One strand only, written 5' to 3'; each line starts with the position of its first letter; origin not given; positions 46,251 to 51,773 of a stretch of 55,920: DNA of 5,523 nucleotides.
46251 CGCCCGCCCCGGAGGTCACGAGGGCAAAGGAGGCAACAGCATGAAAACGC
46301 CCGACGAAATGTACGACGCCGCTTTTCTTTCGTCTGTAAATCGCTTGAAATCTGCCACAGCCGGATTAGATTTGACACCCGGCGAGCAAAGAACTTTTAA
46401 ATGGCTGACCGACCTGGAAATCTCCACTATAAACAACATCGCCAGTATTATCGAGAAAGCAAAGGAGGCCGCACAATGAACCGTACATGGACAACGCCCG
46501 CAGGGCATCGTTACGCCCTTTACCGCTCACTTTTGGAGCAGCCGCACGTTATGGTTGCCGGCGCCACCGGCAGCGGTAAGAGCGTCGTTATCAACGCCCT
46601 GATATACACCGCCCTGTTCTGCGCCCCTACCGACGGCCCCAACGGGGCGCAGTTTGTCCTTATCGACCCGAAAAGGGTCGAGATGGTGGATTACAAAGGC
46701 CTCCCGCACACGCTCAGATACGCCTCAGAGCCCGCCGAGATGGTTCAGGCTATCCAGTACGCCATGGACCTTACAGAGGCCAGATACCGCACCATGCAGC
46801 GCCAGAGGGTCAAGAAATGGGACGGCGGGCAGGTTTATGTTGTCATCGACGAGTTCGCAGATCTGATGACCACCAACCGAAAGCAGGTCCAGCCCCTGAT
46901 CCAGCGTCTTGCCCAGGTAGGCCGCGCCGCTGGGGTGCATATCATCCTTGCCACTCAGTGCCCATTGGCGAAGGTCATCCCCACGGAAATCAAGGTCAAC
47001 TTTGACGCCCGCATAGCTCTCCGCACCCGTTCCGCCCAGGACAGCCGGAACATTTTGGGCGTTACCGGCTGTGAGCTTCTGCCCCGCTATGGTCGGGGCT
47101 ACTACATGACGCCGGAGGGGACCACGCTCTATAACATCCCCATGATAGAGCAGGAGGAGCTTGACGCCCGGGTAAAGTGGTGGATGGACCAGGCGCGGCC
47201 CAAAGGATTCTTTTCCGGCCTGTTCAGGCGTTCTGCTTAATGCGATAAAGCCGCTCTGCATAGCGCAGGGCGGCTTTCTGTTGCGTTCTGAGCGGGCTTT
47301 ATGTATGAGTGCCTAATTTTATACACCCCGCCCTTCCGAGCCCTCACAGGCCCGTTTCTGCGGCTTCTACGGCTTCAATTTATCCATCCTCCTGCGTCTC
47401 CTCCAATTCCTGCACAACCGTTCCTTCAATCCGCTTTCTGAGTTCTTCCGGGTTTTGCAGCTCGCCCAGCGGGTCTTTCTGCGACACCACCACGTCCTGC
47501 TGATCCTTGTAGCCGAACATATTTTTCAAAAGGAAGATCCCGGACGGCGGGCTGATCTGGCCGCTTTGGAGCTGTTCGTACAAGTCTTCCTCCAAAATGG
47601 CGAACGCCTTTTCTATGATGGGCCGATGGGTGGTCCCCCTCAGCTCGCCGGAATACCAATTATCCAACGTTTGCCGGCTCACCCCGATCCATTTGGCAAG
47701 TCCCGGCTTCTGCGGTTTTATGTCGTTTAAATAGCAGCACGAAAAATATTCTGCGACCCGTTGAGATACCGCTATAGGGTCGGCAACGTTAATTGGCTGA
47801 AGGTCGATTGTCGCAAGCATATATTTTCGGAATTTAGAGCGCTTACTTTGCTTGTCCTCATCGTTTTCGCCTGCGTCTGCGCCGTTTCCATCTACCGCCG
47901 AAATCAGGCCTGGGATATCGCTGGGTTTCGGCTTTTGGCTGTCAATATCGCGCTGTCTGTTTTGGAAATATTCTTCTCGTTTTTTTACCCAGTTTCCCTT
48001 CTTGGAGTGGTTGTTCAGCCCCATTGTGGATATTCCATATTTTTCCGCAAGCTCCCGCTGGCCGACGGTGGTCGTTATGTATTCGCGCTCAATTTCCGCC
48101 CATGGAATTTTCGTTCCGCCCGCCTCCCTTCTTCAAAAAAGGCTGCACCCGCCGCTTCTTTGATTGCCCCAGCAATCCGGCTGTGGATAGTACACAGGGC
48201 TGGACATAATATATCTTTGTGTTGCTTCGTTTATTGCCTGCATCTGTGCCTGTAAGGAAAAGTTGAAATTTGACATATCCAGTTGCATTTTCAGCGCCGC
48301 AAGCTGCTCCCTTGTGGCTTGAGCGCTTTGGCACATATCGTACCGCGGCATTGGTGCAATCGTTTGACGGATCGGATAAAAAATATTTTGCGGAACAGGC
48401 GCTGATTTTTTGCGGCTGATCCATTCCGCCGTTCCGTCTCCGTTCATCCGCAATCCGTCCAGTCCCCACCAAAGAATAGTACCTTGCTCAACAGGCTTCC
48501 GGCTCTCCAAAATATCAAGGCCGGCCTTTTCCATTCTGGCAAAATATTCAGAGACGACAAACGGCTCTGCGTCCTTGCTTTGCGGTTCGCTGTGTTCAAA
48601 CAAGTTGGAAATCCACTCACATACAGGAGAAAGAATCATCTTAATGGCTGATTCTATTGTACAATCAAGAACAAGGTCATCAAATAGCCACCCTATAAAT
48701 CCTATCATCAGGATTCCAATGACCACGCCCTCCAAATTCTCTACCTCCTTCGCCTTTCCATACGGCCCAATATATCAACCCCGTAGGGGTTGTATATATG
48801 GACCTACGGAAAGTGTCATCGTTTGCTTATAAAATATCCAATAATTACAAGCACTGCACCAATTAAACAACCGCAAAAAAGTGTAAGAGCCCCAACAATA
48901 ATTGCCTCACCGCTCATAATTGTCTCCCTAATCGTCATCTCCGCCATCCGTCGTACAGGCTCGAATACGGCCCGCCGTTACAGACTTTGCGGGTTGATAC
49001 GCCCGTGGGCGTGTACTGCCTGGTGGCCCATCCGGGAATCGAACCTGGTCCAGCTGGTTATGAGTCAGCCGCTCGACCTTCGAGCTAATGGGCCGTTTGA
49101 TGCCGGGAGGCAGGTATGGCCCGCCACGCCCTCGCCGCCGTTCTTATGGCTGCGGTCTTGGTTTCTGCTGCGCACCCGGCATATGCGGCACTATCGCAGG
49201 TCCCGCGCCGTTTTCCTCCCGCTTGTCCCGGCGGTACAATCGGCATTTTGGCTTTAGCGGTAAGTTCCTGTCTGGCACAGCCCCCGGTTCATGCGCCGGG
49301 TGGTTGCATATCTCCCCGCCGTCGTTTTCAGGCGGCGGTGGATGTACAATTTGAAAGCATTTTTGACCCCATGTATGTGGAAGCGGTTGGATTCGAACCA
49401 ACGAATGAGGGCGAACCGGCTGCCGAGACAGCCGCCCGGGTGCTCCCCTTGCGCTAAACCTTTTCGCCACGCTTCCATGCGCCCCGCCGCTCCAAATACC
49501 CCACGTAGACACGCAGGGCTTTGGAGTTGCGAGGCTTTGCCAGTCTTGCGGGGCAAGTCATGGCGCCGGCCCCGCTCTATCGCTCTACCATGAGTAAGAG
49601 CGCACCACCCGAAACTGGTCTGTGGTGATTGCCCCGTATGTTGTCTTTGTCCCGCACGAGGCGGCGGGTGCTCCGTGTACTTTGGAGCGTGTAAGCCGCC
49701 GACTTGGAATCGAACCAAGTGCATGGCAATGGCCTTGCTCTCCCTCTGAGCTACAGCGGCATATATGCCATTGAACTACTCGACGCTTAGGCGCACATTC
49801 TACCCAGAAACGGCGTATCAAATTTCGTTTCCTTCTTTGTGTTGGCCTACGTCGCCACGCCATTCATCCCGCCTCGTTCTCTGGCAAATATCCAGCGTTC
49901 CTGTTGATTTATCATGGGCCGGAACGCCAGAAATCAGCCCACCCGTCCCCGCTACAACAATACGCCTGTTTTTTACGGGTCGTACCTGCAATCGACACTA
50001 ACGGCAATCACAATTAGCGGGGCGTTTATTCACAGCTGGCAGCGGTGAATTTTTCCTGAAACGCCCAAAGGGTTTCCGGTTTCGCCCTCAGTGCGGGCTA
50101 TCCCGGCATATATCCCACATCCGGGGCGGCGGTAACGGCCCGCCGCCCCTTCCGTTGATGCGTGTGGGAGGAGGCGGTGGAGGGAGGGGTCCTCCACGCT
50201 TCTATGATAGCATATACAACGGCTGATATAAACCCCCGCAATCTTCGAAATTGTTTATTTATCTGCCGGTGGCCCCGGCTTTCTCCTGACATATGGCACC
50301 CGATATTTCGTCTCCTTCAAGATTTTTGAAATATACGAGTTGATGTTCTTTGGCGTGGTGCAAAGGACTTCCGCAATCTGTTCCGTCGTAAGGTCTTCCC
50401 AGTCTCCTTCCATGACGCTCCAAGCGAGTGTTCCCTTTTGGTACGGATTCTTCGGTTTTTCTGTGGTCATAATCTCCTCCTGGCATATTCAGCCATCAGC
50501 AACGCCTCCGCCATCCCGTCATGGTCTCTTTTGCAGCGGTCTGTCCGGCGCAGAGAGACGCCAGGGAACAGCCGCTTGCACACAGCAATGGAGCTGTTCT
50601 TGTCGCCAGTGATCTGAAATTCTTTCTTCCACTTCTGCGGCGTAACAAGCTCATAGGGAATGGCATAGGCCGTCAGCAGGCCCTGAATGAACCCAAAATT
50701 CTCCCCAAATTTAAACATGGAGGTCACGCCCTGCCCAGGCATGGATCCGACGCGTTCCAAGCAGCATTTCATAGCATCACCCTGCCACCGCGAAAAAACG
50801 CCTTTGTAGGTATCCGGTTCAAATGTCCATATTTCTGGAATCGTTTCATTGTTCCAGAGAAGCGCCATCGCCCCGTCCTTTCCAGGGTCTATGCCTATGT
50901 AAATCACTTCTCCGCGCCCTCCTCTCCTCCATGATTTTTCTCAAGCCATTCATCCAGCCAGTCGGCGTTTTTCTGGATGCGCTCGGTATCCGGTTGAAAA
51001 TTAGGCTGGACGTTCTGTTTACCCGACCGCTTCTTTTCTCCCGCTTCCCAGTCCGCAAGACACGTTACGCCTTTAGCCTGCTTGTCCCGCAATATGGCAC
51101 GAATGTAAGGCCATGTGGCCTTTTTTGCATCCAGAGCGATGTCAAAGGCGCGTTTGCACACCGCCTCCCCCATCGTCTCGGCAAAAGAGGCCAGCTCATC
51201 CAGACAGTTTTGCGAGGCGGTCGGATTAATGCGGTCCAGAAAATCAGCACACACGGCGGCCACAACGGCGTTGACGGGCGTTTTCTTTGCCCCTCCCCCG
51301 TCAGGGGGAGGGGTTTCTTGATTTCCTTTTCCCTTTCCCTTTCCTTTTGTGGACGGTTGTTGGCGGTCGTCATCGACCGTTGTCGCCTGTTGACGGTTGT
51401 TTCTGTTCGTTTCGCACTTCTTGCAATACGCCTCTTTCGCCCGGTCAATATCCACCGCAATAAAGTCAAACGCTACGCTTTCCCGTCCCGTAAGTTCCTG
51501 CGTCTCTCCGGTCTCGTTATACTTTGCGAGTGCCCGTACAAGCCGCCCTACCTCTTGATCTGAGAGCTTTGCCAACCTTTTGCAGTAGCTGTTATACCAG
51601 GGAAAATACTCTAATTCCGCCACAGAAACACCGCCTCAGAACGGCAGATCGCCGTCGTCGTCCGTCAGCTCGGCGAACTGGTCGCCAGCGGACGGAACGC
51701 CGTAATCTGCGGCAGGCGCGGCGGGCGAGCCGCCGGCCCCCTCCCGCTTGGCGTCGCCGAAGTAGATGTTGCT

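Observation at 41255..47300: Self-regulated conjugative-element-like module wedged between terS and terL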

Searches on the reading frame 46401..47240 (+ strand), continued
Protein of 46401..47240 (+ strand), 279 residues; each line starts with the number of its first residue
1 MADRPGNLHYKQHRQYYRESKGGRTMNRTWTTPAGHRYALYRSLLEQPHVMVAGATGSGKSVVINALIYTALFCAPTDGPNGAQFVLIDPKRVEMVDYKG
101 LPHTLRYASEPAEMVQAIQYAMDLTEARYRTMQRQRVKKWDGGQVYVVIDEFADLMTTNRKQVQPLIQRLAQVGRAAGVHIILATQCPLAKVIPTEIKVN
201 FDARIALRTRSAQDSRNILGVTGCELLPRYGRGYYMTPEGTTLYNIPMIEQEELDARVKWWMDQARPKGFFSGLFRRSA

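Call 54: find_related_loci(query=window:46476-47240:+, collection=genome_contigs, flank=10000)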
Query window:46476-47240:+ (254 aa) in genome_contigs; peptide patterns used: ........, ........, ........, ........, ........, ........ (x = any residue, [..] = any of these).
58 stretches matched a pattern; 8 encode a relative of the query (tblastn E <= 1e-3); 8 distinct loci.
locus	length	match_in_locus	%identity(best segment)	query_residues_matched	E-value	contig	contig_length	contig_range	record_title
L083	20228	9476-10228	62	5-253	9e-106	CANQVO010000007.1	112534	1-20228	MAG: uncultured Oscillospiraceae bacterium isolate Lapin-033__bin1 genome assembly, contig: Lapin-033__NODE_88_length_11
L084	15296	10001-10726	63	2-241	1e-104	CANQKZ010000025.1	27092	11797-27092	MAG: uncultured Oscillospiraceae bacterium isolate Lapin-021__bin7 genome assembly, contig: Lapin-021__NODE_1976_length_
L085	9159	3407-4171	62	2-253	1e-104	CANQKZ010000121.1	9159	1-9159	MAG: uncultured Oscillospiraceae bacterium isolate Lapin-021__bin7 genome assembly, contig: Lapin-021__NODE_8825_length_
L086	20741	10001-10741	63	3-250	9e-105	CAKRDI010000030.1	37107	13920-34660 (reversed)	MAG: uncultured Mediterraneibacter sp. isolate REFINED_METABAT215_TOP10_CONTIGS_1500_ASSEMBLY_K77_MERGED__Hadza_PheChl_F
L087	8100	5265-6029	58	2-250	5e-99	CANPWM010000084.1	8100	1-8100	MAG: uncultured Oscillospiraceae bacterium isolate Lapin-004__bin43 genome assembly, contig: Lapin-004__NODE_12159_lengt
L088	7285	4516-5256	58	1-242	8e-97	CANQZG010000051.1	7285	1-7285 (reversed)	MAG: uncultured Muribaculaceae bacterium isolate Lapin-018__bin5 genome assembly, contig: Lapin-018__NODE_10972_length_7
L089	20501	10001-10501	80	1-165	3e-87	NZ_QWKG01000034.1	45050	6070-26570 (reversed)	Colidextribacter sp. OB.20 Scaffold25_1, whole genome shotgun sequence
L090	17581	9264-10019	60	2-250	2e-102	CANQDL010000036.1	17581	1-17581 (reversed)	MAG: uncultured Oscillospiraceae bacterium isolate Lapin-005__bin44 genome assembly, contig: Lapin-005__NODE_4273_length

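Call 83: search_dna_similar(query=window:46476-47240:+, collection=plasmids, mode=protein, max_rows=12)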
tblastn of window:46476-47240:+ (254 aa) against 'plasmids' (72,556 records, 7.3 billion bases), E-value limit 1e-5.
Records with a match: 1384; places in all: 1459; records where one place covers at least 80% of the query: 436.
Best place of each record, by identity: <60% 1384.
By first word of the organism name: Enterococcus 249; Bacillus 236; Ralstonia 136; Priestia 118; Clostridium 113; Sinorhizobium 87; Streptomyces 67; Rhodococcus 53; Mycobacterium 21; Staphylococcus 15; and 120 more.
By predicted mobility (MOB-suite, as given by PLSDB): non-mobilizable 708; mobilizable 566; conjugative 110.
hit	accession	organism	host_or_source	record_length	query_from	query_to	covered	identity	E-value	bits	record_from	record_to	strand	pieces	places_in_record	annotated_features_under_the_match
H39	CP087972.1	Rhizobium sp. RCAM05350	cell culture,fouling of walls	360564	19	243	88%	41.0%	9e-14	177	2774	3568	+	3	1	none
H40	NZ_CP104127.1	Sinorhizobium sp. M103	Phaseolus vulgaris,cell ...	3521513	18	243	88%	39.4%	1e-17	163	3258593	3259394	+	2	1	none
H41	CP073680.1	Sinorhizobium meliloti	Medicago truncatula,cell culture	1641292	19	211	75%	43.7%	4e-16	161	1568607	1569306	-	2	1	none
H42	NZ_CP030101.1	Listeria monocytogenes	Environment,water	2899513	14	217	80%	40.4%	5e-34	136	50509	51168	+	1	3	none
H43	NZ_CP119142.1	Neisseria gonorrhoeae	Homo sapiens,whole organism,synovial ...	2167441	19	254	93%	34.9%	1e-34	138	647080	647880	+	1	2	none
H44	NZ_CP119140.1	Neisseria gonorrhoeae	Homo sapiens,whole organism,blood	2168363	19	254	93%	34.9%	1e-34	138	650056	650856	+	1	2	none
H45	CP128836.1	Rossellomorea sp. AcN35-11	-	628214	15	246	91%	35.4%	5e-33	133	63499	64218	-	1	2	DNA translocase FtsK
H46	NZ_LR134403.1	Listeria monocytogenes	Homo sapiens,Vein blood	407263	14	217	80%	40.0%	1e-33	135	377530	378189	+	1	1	DNA translocase FtsK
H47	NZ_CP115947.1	Ralstonia solanacearum MolK2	Musa sp.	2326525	18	250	92%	34.9%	9e-33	132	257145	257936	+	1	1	record has no annotation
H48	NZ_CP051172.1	Ralstonia pseudosolanacearum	Whole organism,potato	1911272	18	250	92%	34.9%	1e-32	132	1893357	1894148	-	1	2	none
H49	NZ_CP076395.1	Sphingopyxis indica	Single cell,HCH dumpsite soil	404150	18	242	89%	35.6%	3e-37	145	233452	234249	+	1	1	DNA translocase FtsK 4TM domain-containing protein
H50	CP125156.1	Klebsiella pneumoniae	-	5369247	18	243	89%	35.1%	1e-35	141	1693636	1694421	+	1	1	ftsK: DNA translocase FtsK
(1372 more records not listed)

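Call 89: search_solved_structures(query=window:46476-47240:+, max_evalue=1e-30, show_alignments=1)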
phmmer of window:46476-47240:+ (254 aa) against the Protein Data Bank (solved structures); distinct sequences matched with E-value up to 1e-30: 3.
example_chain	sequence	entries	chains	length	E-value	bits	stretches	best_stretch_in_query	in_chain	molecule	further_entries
2ius_A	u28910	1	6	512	8.3e-38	133.6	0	119-243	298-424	DNA TRANSLOCASE FTSK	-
2iuu_A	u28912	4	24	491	1.8e-36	129.2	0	120-218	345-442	DNA TRANSLOCASE FTSK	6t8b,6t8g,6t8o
2iut_A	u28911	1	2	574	2.5e-36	128.8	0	120-218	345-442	DNA TRANSLOCASE FTSK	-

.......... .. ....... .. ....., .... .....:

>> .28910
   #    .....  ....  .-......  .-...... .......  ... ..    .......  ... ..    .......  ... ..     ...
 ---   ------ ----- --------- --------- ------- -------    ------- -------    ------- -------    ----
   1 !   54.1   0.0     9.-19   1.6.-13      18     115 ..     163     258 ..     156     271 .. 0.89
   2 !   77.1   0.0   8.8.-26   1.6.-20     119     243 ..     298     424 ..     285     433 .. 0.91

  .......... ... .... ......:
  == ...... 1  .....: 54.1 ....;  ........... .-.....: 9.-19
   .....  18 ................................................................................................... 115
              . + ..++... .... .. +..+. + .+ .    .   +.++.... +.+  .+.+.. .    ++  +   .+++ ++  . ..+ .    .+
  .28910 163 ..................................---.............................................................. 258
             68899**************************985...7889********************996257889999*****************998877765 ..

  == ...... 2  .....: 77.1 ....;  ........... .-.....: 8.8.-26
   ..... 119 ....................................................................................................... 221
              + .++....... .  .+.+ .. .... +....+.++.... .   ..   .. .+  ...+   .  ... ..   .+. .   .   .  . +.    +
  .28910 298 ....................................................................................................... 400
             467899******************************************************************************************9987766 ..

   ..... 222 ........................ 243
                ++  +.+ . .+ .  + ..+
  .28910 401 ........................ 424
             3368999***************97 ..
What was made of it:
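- On FtsK/SpoIIIE translocase: Motifs seen in the alignment to 2ius (call 89). The 254 aa align only to chain residues 163-424 of the motor (call 89).
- The gamma domain, which in FtsK activates recombination, is missing (call 89).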

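Call 92: search_protein_families(library=ncbifam, proteins=[window:46476-47240:+], max_evalue=0.001)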
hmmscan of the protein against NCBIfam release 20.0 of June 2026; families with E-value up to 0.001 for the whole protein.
window:46476-47240:+ (254 aa): 8 families
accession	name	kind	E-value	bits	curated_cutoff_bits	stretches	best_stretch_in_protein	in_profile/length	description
NF007615.0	PRK10263.1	equivalog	1.4e-39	135.6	1566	2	120-243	1142-1267/1355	DNA translocase FtsK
TIGR03924.1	T7SS_EccC_a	equivalog_domain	1.6e-23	83.3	509.15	2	119-214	564-658/673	type VII secretion protein EccCa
TIGR03928.1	T7_EssCb_Firm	equivalog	6.3e-22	77.1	778.4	2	120-209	581-668/1296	type VII secretion protein EssC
TIGR03925.1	T7SS_EccC_b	equivalog_domain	3.5e-18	65.2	346.55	2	102-217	169-280/564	type VII secretion protein EccCb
NF041214.1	plasmid_TraB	equivalog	2.6e-07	29.6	800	1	24-191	250-416/639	plasmid transfer protein TraB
TIGR00929.1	VirB4_CagE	subfamily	2.7e-05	22.6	643.1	0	24-45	439-460/792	VirB4 family type IV secretion/conjugal transfer ATPase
TIGR03743.1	SXT_TraD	subfamily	6.2e-05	21.6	366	0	113-162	481-523/636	conjugative transfer system coupling protein TraD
NF041017.1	DNA_import_CedB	equivalog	0.0003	19.6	700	0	113-161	467-514/590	DNA import protein CedB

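Call 93: search_protein_families(library=pfam, proteins=[L079:8452-8670:-, L079:8188-8436:-, L079:9192-9593:+, L079:9590-9826:+, L079:10966-11622:-, L089:9508-9843:+], max_evalue=0.05)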
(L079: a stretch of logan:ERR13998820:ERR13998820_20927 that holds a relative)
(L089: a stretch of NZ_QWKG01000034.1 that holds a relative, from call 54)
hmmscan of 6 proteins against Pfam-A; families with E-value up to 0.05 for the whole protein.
L079:8452-8670:- (72 aa): 2 families
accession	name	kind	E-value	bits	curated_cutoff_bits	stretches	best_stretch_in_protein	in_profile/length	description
PF04814.19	HNF-1_N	-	0.022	15.6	29.7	1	2-42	121-160/175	Hepatocyte nuclear factor 1 (HNF-1), N terminus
PF12802.13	MarR_2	-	0.033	14.8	27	1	14-39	19-43/61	MarR family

L079:8188-8436:- (82 aa): 0 families

L079:9192-9593:+ (133 aa): 0 families

L079:9590-9826:+ (78 aa): 0 families

L079:10966-11622:- (218 aa): 1 family
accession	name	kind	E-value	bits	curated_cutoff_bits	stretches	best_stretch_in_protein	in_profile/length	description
PF16677.11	GP3_package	-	0.028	15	29.4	1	52-150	6-105/105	DNA-packaging protein gp3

L089:9508-9843:+ (111 aa): 0 families

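Call 94: find_encoding_contigs(protein=P0233, flank=7000, max_places=1)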
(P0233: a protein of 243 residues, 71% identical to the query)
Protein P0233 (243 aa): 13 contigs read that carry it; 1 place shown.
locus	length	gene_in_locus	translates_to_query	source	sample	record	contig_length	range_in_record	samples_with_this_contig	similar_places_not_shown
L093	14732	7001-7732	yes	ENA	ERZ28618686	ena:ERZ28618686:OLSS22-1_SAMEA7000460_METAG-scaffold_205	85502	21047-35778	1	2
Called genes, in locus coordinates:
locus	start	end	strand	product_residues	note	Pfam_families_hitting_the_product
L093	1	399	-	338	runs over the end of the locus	PF17236:SU10_MCP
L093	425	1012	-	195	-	-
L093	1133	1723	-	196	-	PF04233:Phage_Mu_F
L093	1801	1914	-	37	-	-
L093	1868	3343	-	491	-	PF05133:SPP1_portal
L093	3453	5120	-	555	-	-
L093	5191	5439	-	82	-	-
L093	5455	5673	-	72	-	-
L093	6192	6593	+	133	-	-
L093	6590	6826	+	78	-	-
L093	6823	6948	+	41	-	-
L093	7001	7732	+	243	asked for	PF01580:FtsK_SpoIIIE, PF20703:nSTAND1 (weak), PF12846:AAA_10 (faint), PF01580:FtsK_SpoIIIE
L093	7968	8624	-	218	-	-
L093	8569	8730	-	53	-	-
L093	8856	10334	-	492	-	PF08706:D5_N, PF19263:DUF5906, PF03288:Pox_D5 (weak)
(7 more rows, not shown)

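Call 95: find_encoding_contigs(protein=P0136, flank=7000, max_places=1)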
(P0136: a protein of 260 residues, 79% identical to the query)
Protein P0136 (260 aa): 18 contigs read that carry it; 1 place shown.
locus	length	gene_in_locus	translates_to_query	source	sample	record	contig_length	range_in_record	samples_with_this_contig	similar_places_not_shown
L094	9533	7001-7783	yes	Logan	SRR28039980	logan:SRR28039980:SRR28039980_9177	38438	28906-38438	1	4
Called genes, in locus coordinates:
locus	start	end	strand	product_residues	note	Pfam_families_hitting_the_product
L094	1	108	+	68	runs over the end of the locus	-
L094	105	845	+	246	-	PF02498:Bro-N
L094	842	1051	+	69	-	-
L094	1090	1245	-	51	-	-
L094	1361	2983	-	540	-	-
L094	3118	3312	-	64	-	-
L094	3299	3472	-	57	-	-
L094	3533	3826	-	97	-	-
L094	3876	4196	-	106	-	PF09639:YjcQ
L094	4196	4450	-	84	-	-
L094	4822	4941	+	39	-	-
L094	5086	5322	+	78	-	-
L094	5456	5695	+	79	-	-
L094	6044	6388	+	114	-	-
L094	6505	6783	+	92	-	-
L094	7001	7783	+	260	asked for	PF01580:FtsK_SpoIIIE, PF20703:nSTAND1, PF25199:nSTAND_NTPase5 (faint), PF01580:FtsK_SpoIIIE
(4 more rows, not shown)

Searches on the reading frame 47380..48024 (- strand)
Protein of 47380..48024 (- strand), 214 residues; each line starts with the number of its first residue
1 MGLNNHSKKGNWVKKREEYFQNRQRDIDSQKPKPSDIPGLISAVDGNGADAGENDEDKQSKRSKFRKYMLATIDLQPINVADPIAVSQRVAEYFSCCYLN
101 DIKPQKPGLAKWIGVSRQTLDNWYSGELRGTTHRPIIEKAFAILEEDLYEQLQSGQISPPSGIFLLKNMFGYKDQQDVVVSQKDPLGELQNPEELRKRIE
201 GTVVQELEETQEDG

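Call 3: search_protein_families(library=pfam, proteins=[window:47380-48024:-], max_evalue=0.1)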
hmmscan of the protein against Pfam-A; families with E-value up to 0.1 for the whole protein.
window:47380-48024:- (214 aa): 1 family
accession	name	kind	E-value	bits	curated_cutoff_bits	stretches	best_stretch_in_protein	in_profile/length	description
PF16677.11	GP3_package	-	9.7e-13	48.6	29.4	1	80-178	6-105/105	DNA-packaging protein gp3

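Call 4: search_protein_families(library=phrogs, proteins=[window:47380-48024:-], max_evalue=0.01)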
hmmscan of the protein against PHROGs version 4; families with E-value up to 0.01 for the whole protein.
window:47380-48024:- (214 aa): 2 families
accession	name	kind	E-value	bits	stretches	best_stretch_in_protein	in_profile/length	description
phrog_606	-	head and packaging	1.1e-08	36.4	1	87-188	32-146/167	terminase small subunit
phrog_309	-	head and packaging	1.5e-05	26.1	1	110-199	163-285/319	terminase small subunit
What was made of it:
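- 47380..48024 (-): terS, a P22 gp3-type small terminase. PHROG terS hits (calls 3, 4).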

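Call 92: search_protein_families(library=ncbifam, proteins=[window:47380-48024:-], max_evalue=0.001)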
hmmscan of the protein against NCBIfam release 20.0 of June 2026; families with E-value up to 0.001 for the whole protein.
window:47380-48024:- (214 aa): 0 families

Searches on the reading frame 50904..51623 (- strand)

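Call 37: search_protein_families(library=pfam, proteins=[window:50904-51623:-], max_evalue=0.001)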
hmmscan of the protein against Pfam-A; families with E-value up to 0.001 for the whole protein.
window:50904-51623:- (239 aa): 1 family
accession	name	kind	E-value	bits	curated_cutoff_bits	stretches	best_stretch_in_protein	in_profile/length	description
PF19808.4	DUF6291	-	1.1e-16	61.2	27.2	1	6-80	1-75/79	Family of unknown function (DUF6291)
